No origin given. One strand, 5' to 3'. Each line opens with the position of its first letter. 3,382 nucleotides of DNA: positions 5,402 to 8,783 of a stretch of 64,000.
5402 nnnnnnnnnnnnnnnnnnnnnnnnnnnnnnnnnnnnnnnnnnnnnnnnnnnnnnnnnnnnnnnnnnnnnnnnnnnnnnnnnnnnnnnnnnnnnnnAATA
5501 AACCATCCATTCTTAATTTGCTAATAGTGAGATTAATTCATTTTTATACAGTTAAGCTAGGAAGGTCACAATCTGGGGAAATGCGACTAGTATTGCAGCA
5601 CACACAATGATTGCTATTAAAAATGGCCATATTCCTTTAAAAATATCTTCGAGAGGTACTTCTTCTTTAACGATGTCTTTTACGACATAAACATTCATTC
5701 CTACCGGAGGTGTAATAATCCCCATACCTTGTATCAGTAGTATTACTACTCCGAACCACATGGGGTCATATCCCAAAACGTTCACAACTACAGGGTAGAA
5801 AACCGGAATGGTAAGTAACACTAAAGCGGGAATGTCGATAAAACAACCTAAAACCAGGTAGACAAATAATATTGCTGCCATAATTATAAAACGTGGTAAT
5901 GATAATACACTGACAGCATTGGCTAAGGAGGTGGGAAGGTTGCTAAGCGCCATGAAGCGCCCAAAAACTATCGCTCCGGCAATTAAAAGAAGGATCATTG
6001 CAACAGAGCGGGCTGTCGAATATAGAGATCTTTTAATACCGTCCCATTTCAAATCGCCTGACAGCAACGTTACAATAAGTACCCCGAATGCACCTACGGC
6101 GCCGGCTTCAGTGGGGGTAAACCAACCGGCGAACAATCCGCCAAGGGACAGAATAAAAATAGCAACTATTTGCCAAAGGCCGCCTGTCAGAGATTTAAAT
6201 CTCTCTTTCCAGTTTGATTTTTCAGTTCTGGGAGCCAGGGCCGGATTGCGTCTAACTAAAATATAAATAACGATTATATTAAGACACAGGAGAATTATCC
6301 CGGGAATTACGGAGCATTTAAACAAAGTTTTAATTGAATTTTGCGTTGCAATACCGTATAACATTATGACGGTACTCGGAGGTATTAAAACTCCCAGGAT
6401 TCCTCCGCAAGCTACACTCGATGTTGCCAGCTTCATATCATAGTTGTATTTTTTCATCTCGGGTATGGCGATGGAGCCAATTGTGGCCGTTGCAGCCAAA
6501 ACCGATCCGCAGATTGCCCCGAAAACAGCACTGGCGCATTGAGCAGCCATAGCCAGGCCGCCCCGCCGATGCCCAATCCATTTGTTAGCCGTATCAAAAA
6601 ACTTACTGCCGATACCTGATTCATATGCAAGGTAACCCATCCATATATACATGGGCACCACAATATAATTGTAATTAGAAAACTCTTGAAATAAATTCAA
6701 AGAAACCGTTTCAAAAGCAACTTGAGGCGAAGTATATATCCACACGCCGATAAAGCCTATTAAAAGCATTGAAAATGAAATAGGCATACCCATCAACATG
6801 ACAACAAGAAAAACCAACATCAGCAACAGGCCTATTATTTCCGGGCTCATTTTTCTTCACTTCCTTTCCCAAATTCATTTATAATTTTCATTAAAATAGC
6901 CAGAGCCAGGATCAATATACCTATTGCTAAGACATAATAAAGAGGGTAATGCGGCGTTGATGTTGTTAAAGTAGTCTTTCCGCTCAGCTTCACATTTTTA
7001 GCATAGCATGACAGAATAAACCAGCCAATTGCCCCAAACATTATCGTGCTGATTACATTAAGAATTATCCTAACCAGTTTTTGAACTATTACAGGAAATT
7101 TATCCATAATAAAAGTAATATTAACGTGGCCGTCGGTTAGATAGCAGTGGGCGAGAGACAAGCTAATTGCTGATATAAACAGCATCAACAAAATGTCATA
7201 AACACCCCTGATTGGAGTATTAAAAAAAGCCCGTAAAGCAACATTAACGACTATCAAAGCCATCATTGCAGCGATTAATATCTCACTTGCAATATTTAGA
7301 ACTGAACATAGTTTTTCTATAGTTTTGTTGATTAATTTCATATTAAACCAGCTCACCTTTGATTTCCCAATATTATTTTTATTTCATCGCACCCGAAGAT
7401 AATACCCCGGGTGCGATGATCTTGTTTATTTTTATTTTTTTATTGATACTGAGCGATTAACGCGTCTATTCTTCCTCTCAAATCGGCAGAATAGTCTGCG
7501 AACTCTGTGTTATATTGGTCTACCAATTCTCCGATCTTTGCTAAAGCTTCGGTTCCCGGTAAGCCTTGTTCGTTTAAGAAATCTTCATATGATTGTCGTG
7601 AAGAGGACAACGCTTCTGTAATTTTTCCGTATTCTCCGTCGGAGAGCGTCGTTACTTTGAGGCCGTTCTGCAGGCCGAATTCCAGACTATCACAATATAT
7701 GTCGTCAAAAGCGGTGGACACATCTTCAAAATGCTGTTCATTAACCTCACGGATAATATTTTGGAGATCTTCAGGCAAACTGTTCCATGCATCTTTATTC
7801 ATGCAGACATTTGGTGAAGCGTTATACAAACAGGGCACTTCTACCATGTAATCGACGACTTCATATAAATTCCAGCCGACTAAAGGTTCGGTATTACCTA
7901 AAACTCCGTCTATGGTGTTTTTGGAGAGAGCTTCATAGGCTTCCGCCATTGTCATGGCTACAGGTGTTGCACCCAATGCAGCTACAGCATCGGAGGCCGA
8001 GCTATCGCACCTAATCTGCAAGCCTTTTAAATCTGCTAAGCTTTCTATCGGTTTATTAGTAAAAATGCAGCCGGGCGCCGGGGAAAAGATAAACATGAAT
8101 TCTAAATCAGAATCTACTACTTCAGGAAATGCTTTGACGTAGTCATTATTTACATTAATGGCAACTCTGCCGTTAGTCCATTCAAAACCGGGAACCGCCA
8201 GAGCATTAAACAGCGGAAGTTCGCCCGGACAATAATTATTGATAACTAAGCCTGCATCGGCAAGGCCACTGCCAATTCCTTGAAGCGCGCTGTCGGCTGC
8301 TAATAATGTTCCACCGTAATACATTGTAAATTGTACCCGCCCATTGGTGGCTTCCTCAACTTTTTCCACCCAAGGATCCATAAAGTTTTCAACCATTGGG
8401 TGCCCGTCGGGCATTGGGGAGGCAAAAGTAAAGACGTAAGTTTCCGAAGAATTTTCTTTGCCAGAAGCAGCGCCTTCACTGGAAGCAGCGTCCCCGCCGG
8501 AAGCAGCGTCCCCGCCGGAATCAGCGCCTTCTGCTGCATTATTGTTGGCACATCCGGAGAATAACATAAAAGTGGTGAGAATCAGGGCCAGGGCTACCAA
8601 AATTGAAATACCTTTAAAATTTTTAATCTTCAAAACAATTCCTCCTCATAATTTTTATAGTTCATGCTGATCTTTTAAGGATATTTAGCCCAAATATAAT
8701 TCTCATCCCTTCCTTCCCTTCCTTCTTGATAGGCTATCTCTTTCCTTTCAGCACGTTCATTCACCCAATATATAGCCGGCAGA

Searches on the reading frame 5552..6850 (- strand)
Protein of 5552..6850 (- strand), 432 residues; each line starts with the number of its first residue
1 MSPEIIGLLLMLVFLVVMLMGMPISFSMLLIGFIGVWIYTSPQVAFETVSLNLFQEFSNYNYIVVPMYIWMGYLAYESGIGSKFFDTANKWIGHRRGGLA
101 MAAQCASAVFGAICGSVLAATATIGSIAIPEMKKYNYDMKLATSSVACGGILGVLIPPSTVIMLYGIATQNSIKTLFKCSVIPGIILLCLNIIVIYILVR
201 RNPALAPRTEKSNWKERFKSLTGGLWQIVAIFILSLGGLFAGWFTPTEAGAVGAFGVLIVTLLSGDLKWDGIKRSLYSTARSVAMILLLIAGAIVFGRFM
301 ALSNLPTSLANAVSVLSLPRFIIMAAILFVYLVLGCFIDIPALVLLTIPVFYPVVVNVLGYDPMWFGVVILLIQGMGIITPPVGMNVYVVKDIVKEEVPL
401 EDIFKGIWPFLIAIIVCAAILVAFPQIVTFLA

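Call 4: search_protein_families(library=pfam, proteins=[window:5552-6850:-])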
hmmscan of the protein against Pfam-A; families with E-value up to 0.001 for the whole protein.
window:5552-6850:- (432 aa): 2 families
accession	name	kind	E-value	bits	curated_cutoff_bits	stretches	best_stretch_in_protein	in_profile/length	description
PF06808.19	DctM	-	8.7e-91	305.2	23.8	1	12-427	2-413/413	Tripartite ATP-independent periplasmic transporter, DctM component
PF03600.22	CitMHS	-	0.00011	21.9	31.9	0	252-423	13-178/336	Citrate transporter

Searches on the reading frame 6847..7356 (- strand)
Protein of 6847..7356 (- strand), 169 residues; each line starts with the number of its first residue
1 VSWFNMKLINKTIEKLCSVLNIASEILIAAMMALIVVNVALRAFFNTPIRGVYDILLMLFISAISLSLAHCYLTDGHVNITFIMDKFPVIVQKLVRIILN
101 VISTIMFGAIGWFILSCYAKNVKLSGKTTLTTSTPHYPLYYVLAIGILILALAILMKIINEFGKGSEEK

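Call 14: search_protein_families(library=pfam, proteins=[window:6847-7356:-])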
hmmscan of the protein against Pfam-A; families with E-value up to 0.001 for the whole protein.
window:6847-7356:- (169 aa): 1 family
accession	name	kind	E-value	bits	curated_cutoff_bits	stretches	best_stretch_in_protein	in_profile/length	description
PF04290.18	DctQ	-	6.6e-24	84.7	28.3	1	31-162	1-130/132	Tripartite ATP-independent periplasmic transporters, DctQ component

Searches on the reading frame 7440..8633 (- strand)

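Call 14: search_protein_families(library=pfam, proteins=[window:7440-8633:-])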
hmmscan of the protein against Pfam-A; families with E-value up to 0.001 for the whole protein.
window:7440-8633:- (397 aa): 1 family
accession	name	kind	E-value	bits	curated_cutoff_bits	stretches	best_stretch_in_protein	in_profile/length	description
PF03480.18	DctP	-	6.2e-33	114.8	23.4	1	71-345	2-278/286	Bacterial extracellular solute-binding protein, family 7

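Call 77: search_protein_families(library=ncbifam, proteins=[window:7440-8633:-], max_evalue=1e-10)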
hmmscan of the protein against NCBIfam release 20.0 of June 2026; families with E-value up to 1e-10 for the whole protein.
window:7440-8633:- (397 aa): 2 families
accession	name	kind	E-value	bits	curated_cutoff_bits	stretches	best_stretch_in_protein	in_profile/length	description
NF037995.1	TRAP_S1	subfamily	8e-29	100.8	50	1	70-333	2-266/271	TRAP transporter substrate-binding protein DctP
TIGR00787.1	dctP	subfamily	6e-21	75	175.05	1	89-299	19-232/257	DctP family TRAP transporter solute-binding subunit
